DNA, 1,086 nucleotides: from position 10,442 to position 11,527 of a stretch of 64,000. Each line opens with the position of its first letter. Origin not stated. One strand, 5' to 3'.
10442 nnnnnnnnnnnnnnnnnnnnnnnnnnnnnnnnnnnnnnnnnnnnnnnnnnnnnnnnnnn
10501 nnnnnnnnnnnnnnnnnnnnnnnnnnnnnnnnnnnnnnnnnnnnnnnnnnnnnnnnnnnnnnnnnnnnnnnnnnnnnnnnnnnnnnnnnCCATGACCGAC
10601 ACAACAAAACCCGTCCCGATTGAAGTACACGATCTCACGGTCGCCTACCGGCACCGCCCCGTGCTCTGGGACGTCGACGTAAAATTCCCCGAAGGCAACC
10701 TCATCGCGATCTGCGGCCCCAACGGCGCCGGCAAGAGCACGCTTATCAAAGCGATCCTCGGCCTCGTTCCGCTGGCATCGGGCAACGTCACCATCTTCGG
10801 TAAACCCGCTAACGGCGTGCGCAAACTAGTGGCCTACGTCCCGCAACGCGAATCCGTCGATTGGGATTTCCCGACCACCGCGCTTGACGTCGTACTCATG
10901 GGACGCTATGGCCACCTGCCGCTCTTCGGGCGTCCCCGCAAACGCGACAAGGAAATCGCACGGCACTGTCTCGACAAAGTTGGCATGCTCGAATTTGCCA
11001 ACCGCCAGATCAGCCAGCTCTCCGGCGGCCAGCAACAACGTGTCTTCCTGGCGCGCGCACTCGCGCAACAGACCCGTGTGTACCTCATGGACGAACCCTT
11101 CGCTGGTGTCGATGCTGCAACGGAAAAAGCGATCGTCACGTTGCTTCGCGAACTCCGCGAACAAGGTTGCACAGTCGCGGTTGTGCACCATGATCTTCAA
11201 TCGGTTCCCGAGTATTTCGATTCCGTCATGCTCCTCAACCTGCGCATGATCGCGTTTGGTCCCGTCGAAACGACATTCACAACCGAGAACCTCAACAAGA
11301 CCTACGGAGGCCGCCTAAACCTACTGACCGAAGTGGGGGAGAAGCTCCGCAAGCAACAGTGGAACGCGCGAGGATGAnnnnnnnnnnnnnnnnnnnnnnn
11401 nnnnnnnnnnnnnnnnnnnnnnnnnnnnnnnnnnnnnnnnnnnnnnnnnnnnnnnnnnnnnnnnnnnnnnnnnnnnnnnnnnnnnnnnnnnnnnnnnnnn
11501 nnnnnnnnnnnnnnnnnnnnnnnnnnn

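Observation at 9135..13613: Metal ABC importer with two DtxR-family regulators, one fused to the permease (YtgCR-like)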

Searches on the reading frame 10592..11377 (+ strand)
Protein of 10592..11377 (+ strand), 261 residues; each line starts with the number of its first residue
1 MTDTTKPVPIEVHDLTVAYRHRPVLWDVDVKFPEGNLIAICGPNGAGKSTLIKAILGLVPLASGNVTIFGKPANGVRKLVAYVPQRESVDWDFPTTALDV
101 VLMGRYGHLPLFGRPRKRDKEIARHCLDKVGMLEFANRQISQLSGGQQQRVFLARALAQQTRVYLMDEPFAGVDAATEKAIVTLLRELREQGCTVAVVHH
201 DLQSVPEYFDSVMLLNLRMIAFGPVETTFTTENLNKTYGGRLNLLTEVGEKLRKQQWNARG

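Call 3: search_protein_families(library=pfam, proteins=[window:10592-11377:+], max_evalue=0.01)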
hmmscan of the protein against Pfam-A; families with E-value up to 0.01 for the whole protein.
window:10592-11377:+ (261 aa): 12 families
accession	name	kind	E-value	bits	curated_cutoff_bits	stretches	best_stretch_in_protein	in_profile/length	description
PF00005.33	ABC_tran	-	7.9e-30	104.7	25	1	27-171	3-137/137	ABC transporter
PF13304.12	AAA_21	-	1.5e-08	35.5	27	1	38-60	2-30/304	AAA domain, putative AbiEii toxin, Type IV TA system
PF02463.25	SMC_N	-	1.9e-08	34.5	40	2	35-56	24-48/220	RecF/RecN/SMC N terminal domain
PF13476.12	AAA_23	-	6.9e-07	30.5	27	1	28-56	13-40/201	AAA domain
PF13481.12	AAA_25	-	7.6e-06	26.1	27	0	20-52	18-50/195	AAA domain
PF13555.12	AAA_29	-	7.6e-05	22.8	27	1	30-58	17-45/61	P-loop containing region of AAA domain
PF13514.12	AAA_27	-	0.0018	18.4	22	1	29-58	18-49/206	AAA domain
PF13401.12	AAA_22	-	0.0023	18.7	27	1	36-62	6-32/130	AAA domain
PF03193.22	RsgA_GTPase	-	0.0026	18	30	1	34-65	105-136/174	RsgA GTPase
PF13238.12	AAA_18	-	0.0065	17.4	29.4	0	38-55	1-18/128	AAA domain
PF13558.12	SbcC_Walker_B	-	0.0068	17.1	27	0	136-186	26-89/90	SbcC/RAD50-like, Walker B motif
PF13175.12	AAA_15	-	0.0083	16.2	32.1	0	30-55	19-43/374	AAA ATPase domain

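Call 4: search_protein_families(library=ncbifam, proteins=[window:10592-11377:+], max_evalue=0.01)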
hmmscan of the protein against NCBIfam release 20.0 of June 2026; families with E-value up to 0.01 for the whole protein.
window:10592-11377:+ (261 aa): 193 families (the best 25 are shown)
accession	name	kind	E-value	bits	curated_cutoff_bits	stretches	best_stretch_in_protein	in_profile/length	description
NF011630.0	PRK15056.1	equivalog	5.7e-78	261.9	393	1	10-246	7-246/274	manganese/iron ABC transporter ATP-binding protein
NF053840.1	MnTportMntADein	equivalog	3e-68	230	400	1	10-239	2-230/240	manganese ABC transporter ATP-binding protein MntA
NF040873.1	AztA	equivalog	5.5e-58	195.7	220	1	19-214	2-191/191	zinc ABC transporter ATP-binding protein AztA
TIGR03771.1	anch_rpt_ABC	equivalog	2e-57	194.4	268.8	1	33-237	4-208/223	anchored repeat-type ABC transporter ATP-binding subunit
NF007082.0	PRK09536.1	equivalog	8.4e-53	179.9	537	1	9-244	3-242/402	corrinoid ABC transporter ATPase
TIGR03873.1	F420-0_ABC_ATP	hypoth_equivalog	1.1e-51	175.6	372.4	1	11-246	3-242/256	putative F420-0 ABC transporter ATP-binding protein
NF010068.0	PRK13548.1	equivalog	1.5e-50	171.8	261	1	9-247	5-249/261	heme ABC transporter ATP-binding protein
NF008409.0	PRK11231.1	equivalog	1.1e-45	156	375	1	10-238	3-235/255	Fe(3+) dicitrate ABC transporter ATP-binding protein FecE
TIGR02315.1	ABC_phnC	equivalog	6.5e-41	140.3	266.1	1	10-239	2-243/243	phosphonate ABC transporter ATP-binding protein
TIGR01188.1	drrA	subfamily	1.7e-37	129.3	312.45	1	24-224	8-207/302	daunorubicin resistance ABC transporter, ATP-binding protein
NF007606.0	PRK10253.1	equivalog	3.1e-36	125.2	497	1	12-244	10-247/266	iron-enterobactin ABC transporter ATP-binding protein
NF008421.0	PRK11248.1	equivalog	2.2e-34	119.1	357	1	11-204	3-191/255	taurine ABC transporter ATP-binding subunit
TIGR02857.1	CydD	equivalog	4.2e-34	118.4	435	1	5-208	317-523/529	thiol reductant ABC exporter subunit CydD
TIGR04521.1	ECF_ATPase_2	equivalog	1.1e-33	116.6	330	1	22-258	18-262/279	energy-coupling factor transporter ATPase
NF007863.0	PRK10575.1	equivalog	5.2e-32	111.2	433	1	11-245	13-252/265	Fe3+-hydroxamate ABC transporter ATP-binding protein FhuC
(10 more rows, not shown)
